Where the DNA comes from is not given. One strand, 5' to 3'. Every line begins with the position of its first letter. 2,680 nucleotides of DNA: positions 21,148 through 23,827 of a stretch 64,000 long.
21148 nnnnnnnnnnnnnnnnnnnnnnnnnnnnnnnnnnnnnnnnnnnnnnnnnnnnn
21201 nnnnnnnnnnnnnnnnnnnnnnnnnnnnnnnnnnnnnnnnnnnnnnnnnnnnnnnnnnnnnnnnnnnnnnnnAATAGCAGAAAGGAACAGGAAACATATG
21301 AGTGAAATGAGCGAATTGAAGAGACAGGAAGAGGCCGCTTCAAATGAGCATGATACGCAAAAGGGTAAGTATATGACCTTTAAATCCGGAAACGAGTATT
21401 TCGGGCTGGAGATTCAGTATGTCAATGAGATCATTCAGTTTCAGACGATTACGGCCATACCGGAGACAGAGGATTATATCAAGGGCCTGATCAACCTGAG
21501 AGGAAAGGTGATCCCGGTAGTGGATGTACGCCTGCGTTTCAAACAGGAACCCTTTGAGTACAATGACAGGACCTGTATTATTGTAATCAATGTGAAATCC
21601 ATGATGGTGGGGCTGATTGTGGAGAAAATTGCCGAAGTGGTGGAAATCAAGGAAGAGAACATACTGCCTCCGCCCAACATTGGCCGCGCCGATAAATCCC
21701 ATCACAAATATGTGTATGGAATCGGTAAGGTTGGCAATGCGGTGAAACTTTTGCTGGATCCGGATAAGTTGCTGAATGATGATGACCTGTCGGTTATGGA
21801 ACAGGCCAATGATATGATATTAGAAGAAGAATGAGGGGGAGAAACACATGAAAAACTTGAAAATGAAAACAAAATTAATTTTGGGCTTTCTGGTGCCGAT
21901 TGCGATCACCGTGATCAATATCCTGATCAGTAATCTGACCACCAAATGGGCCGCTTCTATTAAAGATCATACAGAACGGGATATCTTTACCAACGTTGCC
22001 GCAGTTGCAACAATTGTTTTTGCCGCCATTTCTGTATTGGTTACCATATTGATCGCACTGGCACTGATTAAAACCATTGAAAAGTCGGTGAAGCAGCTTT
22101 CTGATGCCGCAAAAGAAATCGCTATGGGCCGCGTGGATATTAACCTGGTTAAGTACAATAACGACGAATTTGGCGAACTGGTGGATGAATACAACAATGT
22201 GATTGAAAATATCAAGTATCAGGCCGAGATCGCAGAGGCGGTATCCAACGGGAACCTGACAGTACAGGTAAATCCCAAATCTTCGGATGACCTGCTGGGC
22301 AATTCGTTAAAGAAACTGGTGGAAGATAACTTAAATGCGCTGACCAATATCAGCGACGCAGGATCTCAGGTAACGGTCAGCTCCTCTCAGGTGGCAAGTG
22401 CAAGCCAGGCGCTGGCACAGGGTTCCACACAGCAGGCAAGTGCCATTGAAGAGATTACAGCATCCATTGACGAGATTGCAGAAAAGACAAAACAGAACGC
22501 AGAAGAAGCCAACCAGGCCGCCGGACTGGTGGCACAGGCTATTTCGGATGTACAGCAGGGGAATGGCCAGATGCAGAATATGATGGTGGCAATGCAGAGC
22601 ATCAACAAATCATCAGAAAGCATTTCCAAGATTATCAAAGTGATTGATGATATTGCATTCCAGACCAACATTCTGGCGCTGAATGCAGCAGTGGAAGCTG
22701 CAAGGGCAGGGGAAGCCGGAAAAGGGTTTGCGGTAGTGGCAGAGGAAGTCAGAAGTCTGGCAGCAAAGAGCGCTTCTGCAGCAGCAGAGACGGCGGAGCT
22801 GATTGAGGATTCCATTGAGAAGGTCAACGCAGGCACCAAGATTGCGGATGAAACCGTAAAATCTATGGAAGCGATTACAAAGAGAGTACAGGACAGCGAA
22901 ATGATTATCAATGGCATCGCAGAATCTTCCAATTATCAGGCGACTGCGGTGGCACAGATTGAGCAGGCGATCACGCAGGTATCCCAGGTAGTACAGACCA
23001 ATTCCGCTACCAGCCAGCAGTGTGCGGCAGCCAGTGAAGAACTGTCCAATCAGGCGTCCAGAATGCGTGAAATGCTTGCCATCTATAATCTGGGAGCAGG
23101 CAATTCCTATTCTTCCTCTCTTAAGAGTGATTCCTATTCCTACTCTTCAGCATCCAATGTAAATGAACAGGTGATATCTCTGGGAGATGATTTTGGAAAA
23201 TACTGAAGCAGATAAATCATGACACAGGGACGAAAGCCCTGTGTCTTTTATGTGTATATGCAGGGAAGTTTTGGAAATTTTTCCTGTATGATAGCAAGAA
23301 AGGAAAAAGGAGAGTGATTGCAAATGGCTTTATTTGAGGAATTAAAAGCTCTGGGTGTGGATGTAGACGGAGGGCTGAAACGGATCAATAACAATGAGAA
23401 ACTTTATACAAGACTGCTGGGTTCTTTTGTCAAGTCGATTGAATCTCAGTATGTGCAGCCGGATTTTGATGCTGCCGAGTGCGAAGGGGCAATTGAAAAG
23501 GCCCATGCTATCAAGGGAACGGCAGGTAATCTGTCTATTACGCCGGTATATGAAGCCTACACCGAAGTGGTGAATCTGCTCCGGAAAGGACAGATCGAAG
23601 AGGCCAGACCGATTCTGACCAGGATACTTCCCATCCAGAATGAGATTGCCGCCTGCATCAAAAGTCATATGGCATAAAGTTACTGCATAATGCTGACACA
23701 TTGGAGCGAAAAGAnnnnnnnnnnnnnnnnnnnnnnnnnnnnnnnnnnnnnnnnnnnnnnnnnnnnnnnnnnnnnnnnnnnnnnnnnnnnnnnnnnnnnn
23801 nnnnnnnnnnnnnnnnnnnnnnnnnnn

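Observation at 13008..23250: A Che-type chemosensory cassette shares one operon with a PAS kinase and two REC-HD-GYP proteins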

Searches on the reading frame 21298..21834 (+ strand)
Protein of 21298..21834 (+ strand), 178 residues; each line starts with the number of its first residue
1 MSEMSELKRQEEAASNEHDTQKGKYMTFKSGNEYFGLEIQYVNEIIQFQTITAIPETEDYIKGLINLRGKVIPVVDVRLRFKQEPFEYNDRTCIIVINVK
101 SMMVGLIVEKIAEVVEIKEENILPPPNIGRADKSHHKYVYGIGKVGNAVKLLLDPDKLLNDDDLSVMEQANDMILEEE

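Call 3: search_protein_families(library=pfam, proteins=[window:21298-21834:+], max_evalue=0.01)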
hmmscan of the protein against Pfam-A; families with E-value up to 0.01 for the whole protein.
window:21298-21834:+ (178 aa): 1 family
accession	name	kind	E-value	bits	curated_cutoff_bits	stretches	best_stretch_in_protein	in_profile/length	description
PF01584.24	CheW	-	1.8e-36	125.2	23.5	1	24-161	1-136/138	CheW-like domain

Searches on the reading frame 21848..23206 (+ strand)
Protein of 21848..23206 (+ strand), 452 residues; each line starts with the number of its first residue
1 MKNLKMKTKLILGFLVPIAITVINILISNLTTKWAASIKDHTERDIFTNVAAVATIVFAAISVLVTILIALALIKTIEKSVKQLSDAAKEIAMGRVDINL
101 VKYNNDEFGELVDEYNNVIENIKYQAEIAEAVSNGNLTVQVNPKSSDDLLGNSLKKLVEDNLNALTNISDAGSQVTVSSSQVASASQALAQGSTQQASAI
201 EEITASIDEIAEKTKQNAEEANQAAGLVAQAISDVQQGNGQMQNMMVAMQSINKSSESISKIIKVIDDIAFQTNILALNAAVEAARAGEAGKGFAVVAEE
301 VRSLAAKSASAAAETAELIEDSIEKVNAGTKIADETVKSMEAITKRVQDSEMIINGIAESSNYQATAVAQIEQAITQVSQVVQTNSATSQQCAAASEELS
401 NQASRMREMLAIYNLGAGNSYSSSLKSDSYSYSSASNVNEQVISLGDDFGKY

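Call 3: search_protein_families(library=pfam, proteins=[window:21848-23206:+], max_evalue=0.01)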
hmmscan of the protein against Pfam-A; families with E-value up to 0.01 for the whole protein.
window:21848-23206:+ (452 aa): 2 families
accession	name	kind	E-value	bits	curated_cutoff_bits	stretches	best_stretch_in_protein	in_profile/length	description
PF00015.26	MCPsignal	-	8.2e-45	153.2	34.6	1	228-381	4-171/172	Methyl-accepting chemotaxis protein (MCP) signalling domain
PF00672.30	HAMP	-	1.4e-08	35.3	25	1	79-122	8-51/53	HAMP domain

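Call 10: search_solved_structures(query=window:21848-23206:+, show_alignments=5)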
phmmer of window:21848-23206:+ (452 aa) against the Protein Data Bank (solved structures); distinct sequences matched with E-value up to 0.001: 13.
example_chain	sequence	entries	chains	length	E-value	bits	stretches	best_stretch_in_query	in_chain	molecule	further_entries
3zx6_A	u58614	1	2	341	4.5e-48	167.9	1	129-415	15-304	HAMP, METHYL-ACCEPTING CHEMOTAXIS PROTEIN I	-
6s1k_E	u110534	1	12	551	8.6e-47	163.7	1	132-417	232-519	Methyl-accepting chemotaxis protein I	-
8c5v_I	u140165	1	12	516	1.4e-46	163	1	132-413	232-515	Methyl-accepting chemotaxis protein I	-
1qu7_A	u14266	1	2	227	1.3e-43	153.2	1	194-415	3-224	METHYL-ACCEPTING CHEMOTAXIS PROTEIN I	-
31cj_A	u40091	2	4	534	1.9e-34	123.1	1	119-412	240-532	Aerotaxis receptor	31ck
2ch7_A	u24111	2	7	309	7.9e-19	71.7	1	154-409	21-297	METHYL-ACCEPTING CHEMOTAXIS PROTEIN | Methyl-accepting chemotaxis protein 2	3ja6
3ja6_H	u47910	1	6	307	2.4e-18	70.1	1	154-409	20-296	Methyl-accepting chemotaxis protein 2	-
2ch7_B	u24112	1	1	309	3.1e-18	69.8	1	154-408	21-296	METHYL-ACCEPTING CHEMOTAXIS PROTEIN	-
6s18_A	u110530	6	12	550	3.4e-18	69.6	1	132-373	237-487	Aromatic acid chemoreceptor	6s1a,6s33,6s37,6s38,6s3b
4jpb_B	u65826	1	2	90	5.7e-13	52.4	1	255-322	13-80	Methyl-accepting chemotaxis protein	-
3ur1_C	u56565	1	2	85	7.4e-13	52.1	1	256-321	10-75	Methyl-accepting chemotaxis protein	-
3g6b_A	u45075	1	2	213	8.9e-12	48.5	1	204-357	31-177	Methyl-accepting chemotaxis protein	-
3g67_A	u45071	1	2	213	9.5e-12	48.4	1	204-348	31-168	Methyl-accepting chemotaxis protein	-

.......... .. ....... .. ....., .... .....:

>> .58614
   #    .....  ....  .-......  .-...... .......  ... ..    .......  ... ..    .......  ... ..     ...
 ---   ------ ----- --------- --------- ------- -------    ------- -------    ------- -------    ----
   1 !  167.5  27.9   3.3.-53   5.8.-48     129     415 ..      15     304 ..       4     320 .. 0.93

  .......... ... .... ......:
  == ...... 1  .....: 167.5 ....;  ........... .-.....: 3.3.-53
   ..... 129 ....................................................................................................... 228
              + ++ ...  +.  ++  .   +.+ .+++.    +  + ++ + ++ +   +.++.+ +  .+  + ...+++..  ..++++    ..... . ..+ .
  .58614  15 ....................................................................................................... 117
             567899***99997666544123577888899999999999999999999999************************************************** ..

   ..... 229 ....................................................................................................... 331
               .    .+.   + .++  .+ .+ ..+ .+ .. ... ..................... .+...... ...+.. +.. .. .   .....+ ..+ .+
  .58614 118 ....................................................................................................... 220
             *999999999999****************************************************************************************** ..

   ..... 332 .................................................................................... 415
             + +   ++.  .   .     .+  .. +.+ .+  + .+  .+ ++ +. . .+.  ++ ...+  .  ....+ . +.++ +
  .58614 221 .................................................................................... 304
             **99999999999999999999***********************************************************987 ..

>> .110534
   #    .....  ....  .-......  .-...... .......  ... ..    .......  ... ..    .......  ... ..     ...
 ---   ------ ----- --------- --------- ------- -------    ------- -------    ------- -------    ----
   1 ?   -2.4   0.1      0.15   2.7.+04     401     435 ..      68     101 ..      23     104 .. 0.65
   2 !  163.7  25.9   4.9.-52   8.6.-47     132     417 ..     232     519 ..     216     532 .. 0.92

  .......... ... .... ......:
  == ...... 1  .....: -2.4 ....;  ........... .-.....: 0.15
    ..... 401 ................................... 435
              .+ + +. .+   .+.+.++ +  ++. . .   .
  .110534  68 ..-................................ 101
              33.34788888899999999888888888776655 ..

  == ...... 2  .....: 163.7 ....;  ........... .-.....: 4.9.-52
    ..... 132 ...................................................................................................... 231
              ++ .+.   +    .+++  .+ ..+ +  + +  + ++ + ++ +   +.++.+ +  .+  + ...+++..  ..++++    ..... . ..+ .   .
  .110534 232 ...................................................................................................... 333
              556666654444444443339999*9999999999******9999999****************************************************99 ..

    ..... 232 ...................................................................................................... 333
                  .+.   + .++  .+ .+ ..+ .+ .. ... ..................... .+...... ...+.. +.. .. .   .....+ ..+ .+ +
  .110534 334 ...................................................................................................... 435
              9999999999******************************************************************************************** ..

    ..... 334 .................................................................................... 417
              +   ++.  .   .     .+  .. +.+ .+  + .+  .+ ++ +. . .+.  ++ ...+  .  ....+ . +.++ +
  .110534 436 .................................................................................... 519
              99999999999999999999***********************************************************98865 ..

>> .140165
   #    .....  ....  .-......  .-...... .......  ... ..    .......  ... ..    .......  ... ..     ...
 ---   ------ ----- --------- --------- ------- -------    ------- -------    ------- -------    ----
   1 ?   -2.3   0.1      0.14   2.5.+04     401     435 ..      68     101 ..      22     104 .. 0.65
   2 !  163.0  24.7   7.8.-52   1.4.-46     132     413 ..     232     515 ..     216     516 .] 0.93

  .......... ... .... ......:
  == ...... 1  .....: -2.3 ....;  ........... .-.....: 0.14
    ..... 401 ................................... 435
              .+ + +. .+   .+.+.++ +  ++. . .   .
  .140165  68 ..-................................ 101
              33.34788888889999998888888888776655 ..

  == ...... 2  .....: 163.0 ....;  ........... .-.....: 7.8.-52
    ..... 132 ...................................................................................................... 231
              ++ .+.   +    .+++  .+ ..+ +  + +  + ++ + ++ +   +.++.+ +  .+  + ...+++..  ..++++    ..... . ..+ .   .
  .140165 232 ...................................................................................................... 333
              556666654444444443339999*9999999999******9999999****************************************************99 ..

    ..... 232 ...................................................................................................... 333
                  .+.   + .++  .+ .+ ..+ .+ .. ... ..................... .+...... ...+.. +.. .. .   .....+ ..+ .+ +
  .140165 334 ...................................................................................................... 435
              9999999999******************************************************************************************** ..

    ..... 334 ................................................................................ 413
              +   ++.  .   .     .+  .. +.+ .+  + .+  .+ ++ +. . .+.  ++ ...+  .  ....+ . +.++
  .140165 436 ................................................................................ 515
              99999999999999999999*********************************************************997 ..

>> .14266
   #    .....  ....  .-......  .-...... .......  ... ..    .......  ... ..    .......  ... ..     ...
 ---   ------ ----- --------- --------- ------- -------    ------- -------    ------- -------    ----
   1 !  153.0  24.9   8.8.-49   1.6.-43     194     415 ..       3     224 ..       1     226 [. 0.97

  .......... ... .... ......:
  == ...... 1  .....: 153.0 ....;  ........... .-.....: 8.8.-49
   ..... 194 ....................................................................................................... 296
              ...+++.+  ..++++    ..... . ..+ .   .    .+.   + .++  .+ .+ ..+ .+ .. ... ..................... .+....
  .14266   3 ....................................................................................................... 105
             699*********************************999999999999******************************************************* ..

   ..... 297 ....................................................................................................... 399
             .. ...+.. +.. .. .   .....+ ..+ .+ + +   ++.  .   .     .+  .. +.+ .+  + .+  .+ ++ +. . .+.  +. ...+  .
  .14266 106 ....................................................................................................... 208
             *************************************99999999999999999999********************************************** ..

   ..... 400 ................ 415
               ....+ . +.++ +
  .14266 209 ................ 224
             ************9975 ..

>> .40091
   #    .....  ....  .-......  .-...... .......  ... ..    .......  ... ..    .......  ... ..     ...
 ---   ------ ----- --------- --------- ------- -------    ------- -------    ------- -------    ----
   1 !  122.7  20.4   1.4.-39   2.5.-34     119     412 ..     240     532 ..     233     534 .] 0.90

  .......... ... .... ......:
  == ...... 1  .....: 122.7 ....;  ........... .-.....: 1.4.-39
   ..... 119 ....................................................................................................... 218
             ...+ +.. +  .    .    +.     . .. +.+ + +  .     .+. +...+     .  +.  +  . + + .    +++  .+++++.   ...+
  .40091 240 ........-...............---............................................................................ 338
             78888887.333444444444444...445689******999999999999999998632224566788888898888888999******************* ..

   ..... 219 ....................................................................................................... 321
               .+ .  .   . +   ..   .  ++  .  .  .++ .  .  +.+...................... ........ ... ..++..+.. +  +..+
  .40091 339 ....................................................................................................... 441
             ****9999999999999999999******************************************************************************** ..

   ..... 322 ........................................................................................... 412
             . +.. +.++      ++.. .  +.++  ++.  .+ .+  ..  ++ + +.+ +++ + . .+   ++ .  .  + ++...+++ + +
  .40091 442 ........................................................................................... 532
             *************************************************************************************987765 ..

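Call 12: search_protein_families(library=ncbifam, proteins=[window:21848-23206:+], max_evalue=0.001)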
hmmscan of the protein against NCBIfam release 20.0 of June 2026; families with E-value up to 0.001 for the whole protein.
window:21848-23206:+ (452 aa): 13 families
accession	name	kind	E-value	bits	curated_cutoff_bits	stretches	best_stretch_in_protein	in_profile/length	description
NF041847.1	transduc_aer2_vibrio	equivalog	8.6e-60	202.8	1200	1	86-431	422-767/804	aerotaxis transducer Aer2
NF047851.1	MCPCitTducer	equivalog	2.6e-55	188.6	900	1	129-431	228-532/553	methyl-accepting chemotaxis citrate transducer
NF011622.0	PRK15048.1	equivalog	8.9e-53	180.2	900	1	126-435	228-534/553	methyl-accepting chemotaxis protein II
NF011615.0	PRK15041.1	equivalog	2.3e-52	178.4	947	1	111-416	218-518/554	methyl-accepting chemotaxis protein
NF007309.0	PRK09793.1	equivalog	2.6e-51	175.2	903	1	147-416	245-514/533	methyl-accepting chemotaxis protein IV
NF058645.1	MCPCtpMPsAe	equivalog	5.4e-29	101.4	900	1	131-409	244-552/558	methyl-accepting chemotaxis protein CtpM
NF050802.1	AspChtxCcaA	equivalog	2.1e-19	69.4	1300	1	218-351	531-664/700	aspartate chemotaxis receptor CcaA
NF047496.1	HK_LIC11548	equivalog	1.2e-07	30.9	750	1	56-125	278-347/589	LIC_11548 family sensor histidine kinase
NF012163.2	BaeS_SmeS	equivalog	2e-07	30.3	500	1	47-123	158-234/457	sensor histidine kinase efflux regulator BaeS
NF033092.0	HK_WalK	equivalog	2.8e-07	29.5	725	1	44-130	166-254/594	cell wall metabolism sensor histidine kinase WalK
NF038263.1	prot_phos_SiaA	equivalog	3.1e-06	26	700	1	53-126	308-383/658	biofilm regulation protein phosphatase SiaA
NF041210.1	his_kin_PieS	equivalog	6.8e-06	25.3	850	1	60-127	174-242/474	two component system sensor histidine kinase PieS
NF007837.0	PRK10549.1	equivalog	0.00014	20.7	603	1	55-122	166-233/466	envelope stress sensor histidine kinase BaeS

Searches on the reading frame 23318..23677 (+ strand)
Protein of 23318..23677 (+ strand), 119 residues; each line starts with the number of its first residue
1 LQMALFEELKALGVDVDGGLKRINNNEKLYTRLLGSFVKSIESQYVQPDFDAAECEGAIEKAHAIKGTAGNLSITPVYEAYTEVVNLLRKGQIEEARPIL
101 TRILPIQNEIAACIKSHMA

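Call 12: search_protein_families(library=ncbifam, proteins=[window:23318-23677:+], max_evalue=0.001)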
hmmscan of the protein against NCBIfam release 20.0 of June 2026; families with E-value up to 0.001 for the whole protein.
window:23318-23677:+ (119 aa): 0 families

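Call 27: search_protein_families(library=pfam, proteins=[window:23318-23677:+], max_evalue=10)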
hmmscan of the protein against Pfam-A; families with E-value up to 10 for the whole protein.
window:23318-23677:+ (119 aa): 1 family
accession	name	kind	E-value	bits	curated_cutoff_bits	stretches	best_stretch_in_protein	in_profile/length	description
PF01627.28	Hpt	-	0.00017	22.2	24.6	1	45-105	21-73/84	Hpt domain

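Call 62: search_protein_families(library=padloc, proteins=[window:23318-23677:+], max_evalue=0.001)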
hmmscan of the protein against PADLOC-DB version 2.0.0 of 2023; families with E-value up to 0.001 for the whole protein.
window:23318-23677:+ (119 aa): 0 families
